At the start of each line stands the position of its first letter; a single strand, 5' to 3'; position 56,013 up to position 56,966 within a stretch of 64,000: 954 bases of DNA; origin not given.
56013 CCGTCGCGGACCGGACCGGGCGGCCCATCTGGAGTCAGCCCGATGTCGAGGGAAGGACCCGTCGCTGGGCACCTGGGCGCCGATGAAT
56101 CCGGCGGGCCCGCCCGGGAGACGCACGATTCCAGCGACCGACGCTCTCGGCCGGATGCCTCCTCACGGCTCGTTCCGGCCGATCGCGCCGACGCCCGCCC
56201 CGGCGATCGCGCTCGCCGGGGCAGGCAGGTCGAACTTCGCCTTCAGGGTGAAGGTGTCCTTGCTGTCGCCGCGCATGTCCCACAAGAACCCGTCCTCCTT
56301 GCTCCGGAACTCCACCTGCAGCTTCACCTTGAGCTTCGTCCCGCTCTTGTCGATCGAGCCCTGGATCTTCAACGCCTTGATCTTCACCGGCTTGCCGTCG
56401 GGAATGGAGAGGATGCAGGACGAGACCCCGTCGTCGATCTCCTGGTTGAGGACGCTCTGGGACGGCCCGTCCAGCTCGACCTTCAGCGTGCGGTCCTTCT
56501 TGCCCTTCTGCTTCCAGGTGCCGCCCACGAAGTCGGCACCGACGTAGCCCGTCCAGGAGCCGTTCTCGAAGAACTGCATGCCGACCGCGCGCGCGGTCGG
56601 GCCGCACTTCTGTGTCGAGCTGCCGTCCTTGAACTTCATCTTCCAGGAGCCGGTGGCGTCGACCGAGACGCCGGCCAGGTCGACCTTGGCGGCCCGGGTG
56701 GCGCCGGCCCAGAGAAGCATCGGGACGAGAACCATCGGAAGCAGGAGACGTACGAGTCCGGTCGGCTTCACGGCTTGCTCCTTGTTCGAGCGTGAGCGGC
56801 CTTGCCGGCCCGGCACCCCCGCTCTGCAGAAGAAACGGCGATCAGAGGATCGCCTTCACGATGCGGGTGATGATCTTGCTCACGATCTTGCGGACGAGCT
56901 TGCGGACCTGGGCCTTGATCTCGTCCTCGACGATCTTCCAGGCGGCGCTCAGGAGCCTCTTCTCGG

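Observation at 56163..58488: Secreted F-type-lectin protein with a cationic amphipathic C-terminal helix, plus a small paralogous secreted partner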

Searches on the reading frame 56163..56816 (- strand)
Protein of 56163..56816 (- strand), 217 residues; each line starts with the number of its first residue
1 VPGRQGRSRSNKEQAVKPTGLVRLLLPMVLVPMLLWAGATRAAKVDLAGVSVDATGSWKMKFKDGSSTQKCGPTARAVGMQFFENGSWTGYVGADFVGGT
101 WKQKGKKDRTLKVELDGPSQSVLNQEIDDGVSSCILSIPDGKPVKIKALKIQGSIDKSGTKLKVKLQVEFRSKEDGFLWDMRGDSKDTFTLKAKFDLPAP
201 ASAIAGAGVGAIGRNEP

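Call 3: search_protein_families(library=pfam, proteins=[window:56163-56816:-], max_evalue=1)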
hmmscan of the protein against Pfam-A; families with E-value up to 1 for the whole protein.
window:56163-56816:- (217 aa): 0 families

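Call 4: search_protein_families(library=ncbifam, proteins=[window:56163-56816:-], max_evalue=1)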
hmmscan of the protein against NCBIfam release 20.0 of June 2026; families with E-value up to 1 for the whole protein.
window:56163-56816:- (217 aa): 0 families

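Call 13: find_homologous_proteins(query=window:56166-56816:-, max_evalue=0.01)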
Query window:56166-56816:- (217 aa): 5 proteins with E <= 0.01 among 477 candidates.
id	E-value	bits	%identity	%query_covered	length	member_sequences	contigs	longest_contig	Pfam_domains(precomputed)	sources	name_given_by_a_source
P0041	6.2e-120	417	100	88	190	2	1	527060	-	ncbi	ncbi:MAG: hypothetical protein ACQGVK_03645 [Myxococcota bacterium]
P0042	4.4e-72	260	68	77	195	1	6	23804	-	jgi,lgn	jgi:hypothetical protein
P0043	2.5e-54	202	55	85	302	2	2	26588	-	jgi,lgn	-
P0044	3.2e-53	199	51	82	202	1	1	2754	-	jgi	jgi:hypothetical protein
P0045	4.3e-35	139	47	79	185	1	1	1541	-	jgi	jgi:hypothetical protein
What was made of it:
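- Checked: NCBI's 190-aa start is probably too short (call 13).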

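Call 17: find_encoding_contigs(protein=P0042, flank=8000, max_places=4)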
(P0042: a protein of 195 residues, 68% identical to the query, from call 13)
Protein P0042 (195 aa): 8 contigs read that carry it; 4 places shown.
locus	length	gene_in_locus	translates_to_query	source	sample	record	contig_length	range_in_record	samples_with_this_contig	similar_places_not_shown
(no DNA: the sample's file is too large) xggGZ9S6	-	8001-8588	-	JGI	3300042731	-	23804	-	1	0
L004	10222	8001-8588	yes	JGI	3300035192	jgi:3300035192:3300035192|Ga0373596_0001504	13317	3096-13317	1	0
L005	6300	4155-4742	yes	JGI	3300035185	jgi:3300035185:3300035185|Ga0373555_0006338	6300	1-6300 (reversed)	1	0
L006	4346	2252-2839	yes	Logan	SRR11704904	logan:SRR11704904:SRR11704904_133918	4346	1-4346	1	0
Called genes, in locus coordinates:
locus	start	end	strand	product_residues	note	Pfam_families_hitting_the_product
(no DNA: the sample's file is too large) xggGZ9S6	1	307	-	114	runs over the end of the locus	-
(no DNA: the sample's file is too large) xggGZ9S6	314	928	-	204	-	PF00440:TetR_N (weak)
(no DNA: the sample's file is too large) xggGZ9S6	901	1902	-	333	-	PF13417:GST_N_3, PF13409:GST_N_2, PF13410:GST_C_2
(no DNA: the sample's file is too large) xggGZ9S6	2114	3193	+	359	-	PF08240:ADH_N, PF13602:ADH_zinc_N_2 (faint), PF16912:Glu_dehyd_C, PF00107:ADH_zinc_N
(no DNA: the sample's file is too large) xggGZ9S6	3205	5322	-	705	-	PF07695:7TMR-DISM_7TM, PF00211:Guanylate_cyc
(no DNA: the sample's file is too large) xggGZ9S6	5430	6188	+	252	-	PF00027:cNMP_binding, PF13545:HTH_Crp_2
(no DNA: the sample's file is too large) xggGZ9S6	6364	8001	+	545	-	PF00754:F5_F8_type_C (weak), PF22633:F5_F8_type_C_2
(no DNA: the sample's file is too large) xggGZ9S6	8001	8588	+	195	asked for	-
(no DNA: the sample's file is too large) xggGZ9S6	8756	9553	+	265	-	PF00149:Metallophos, PF12850:Metallophos_2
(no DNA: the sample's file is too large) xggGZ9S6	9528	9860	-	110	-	PF00034:Cytochrom_C (weak), PF13442:Cytochrome_CBB3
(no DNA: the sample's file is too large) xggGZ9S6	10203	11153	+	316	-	PF22113:Mtrc-MtrF_II-IV_dom (weak), PF14522:Cytochrome_C7 (faint), PF14537:Cytochrom_c3_2 (faint), PF22678:Cytochrom_c_NrfB-like (weak), PF09699:Paired_CXXCH_1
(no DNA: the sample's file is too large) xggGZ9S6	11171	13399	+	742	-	PF11854:MtrB_PioB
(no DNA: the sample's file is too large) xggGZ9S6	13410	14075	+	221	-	PF22113:Mtrc-MtrF_II-IV_dom (faint)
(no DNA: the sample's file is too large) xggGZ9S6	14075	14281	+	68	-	-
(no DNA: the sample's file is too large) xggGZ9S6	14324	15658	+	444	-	PF06965:Na_H_antiport_1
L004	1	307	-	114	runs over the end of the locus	-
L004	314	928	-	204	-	PF00440:TetR_N (weak)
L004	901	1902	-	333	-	PF13417:GST_N_3, PF13409:GST_N_2, PF13410:GST_C_2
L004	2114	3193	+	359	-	PF08240:ADH_N, PF13602:ADH_zinc_N_2 (faint), PF16912:Glu_dehyd_C, PF00107:ADH_zinc_N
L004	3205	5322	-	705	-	PF07695:7TMR-DISM_7TM, PF00211:Guanylate_cyc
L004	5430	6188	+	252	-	PF00027:cNMP_binding, PF13545:HTH_Crp_2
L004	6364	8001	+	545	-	PF00754:F5_F8_type_C (weak), PF22633:F5_F8_type_C_2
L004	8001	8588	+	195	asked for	-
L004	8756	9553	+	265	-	PF00149:Metallophos, PF12850:Metallophos_2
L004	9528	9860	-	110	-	PF00034:Cytochrom_C (weak), PF13442:Cytochrome_CBB3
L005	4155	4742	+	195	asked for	-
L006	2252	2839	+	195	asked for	-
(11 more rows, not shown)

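Call 22: predict_structure(alignment_id=A2)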
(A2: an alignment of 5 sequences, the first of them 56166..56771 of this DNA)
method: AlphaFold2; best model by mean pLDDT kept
length: 202 residues; sequences in the alignment: 5
mean_pLDDT: 66.5   pTM: 0.56
mean pLDDT of the five models: 66.5, 65.7, 65.2, 63.7, 58.8
residues with pLDDT >= 90: 6; 70-90: 95; 50-70: 47; < 50: 54
segments of 3 or more residues with pLDDT < 50: 1-8, 10-13, 17-27, 123-126, 159-168, 187-202
pLDDT, mean of each block of 10 residues (from residue 1): 46 49 50 80 68 68 85 86 85 77 81 70 53 79 81 64 46 74 58 37 34
secondary structure, 60 per line:
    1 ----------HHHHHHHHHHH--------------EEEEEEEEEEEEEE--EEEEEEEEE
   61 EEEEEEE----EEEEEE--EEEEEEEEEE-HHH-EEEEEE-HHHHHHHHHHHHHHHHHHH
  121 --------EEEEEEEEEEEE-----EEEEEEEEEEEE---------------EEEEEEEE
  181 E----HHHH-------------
elements in order: H11-21 E36-49 E52-67 E72-77 E80-89 E95-100 H102-120 E129-140 E146-157 E173-181 H186-189

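Call 27: fold_search(model_id=the predicted structure, library=pdb)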
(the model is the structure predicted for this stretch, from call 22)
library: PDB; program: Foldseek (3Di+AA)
matches with E <= 10: 958; with E <= 0.001: 1
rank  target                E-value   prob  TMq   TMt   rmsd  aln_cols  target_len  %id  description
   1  3sot_F                8.8e-04  0.97  0.24  0.20  10.0       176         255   13  Crystal structure of a Multidomain protein including DUF1735 (BACOVA_03322) from Bacteroides ovatus at 2.80 A resoluti (released 2011-07-27)
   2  6cuj_A                1.1e-03  1.00  0.34  0.42   5.5       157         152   11  Crystal structure of the C-terminal domain of neisserial heparin binding antigen (NHBA) (released 2018-09-26)
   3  4gzv_A                1.2e-03  1.00  0.32  0.43  10.3       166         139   16  Crystal structure of a lipocalin family protein (BACOVA_00364) from Bacteroides ovatus ATCC 8483 at 1.95 A resolution (released 2012-11-07)
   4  3sot_C                1.9e-03  0.92  0.23  0.18   9.5       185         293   12  Crystal structure of a Multidomain protein including DUF1735 (BACOVA_03322) from Bacteroides ovatus at 2.80 A resoluti (released 2011-07-27)
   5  3v8u_A                2.2e-03  1.00  0.33  0.16   7.4       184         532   15  The crystal structure of transferrin binding protein B (TbpB) from Neisseria meningitidis serogroup B (released 2012-02-15)
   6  3sot_E                2.9e-03  0.92  0.24  0.18   9.9       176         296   13  Crystal structure of a Multidomain protein including DUF1735 (BACOVA_03322) from Bacteroides ovatus at 2.80 A resoluti (released 2011-07-27)
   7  3sot_B                3.2e-03  0.90  0.24  0.18  10.2       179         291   13  Crystal structure of a Multidomain protein including DUF1735 (BACOVA_03322) from Bacteroides ovatus at 2.80 A resoluti (released 2011-07-27)
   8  4gzv_C                3.3e-03  0.99  0.29  0.40  10.2       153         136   16  Crystal structure of a lipocalin family protein (BACOVA_00364) from Bacteroides ovatus ATCC 8483 at 1.95 A resolution (released 2012-11-07)
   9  4gzv_E                3.9e-03  0.99  0.30  0.40  10.4       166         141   16  Crystal structure of a lipocalin family protein (BACOVA_00364) from Bacteroides ovatus ATCC 8483 at 1.95 A resolution (released 2012-11-07)
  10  4gzv_B                4.1e-03  0.99  0.29  0.40  10.6       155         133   15  Crystal structure of a lipocalin family protein (BACOVA_00364) from Bacteroides ovatus ATCC 8483 at 1.95 A resolution (released 2012-11-07)
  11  4qni                  5.3e-03  0.96  0.28  0.20   9.3       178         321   10  Crystal structure of an auxiliary nutrient binding protein (BT3507) from Bacteroides thetaiotaomicron VPI-5482 at 2.30 A (released 2014-08-13)
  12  3sot_A                5.9e-03  0.89  0.24  0.18   9.5       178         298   12  Crystal structure of a Multidomain protein including DUF1735 (BACOVA_03322) from Bacteroides ovatus at 2.80 A resoluti (released 2011-07-27)
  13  6ohh_A                6.8e-03  0.99  0.32  0.45   7.4       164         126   16  Structure of EF1p2_mFAP2b bound to DFHBI (released 2020-04-08)
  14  9nhq_B                7.2e-03  0.99  0.34  0.15   8.3       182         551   15  The cryo-EM structure of NmTbpA and NmTbpB in a complex (released 2026-03-04)
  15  3nqk                  8.0e-03  0.94  0.28  0.21   9.8       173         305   12  Crystal structure of a STRUCTURAL GENOMICS, UNKNOWN FUNCTION (BACOVA_03322) from Bacteroides ovatus at 2.61 A resolution (released 2010-08-04)
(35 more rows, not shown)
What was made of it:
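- Closest known: Eight-stranded lipocalin/TbpB/NHBA-type beta-barrels. Same: These are the best Foldseek matches of the small-partner model (E about 1e-3, probability 0.97-1.0; call 27).
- The partner fold weakly resembles lipocalin/TbpB/NHBA-type ligand-binding barrels (call 27). The fold matches are weak, with TM about 0.3 (call 27).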

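Call 62: find_related_loci(query=A2, collection=genome_contigs, flank=10000)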
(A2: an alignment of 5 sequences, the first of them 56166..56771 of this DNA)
Query A2 (202 aa) in genome_contigs; peptide patterns used: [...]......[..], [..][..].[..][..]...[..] (x = any residue, [..] = any of these).
22 stretches matched a pattern, but none encodes a relative of the query by tblastn (E <= 1e-3).

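Call 69: search_protein_families(library=pfam, proteins=[window:56166-56690:-], max_evalue=10)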
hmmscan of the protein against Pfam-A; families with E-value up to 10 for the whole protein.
window:56166-56690:- (175 aa): 1 family
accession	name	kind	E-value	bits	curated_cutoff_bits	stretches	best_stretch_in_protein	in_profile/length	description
PF03422.21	CBM_6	-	0.097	13.4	28.9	1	21-80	8-73/125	Carbohydrate binding module (family 6)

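Call 70: search_protein_families(library=padloc, proteins=[window:56166-56771:-], max_evalue=1)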
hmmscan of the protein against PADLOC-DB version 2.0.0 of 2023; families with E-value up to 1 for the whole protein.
window:56166-56771:- (202 aa): 0 families
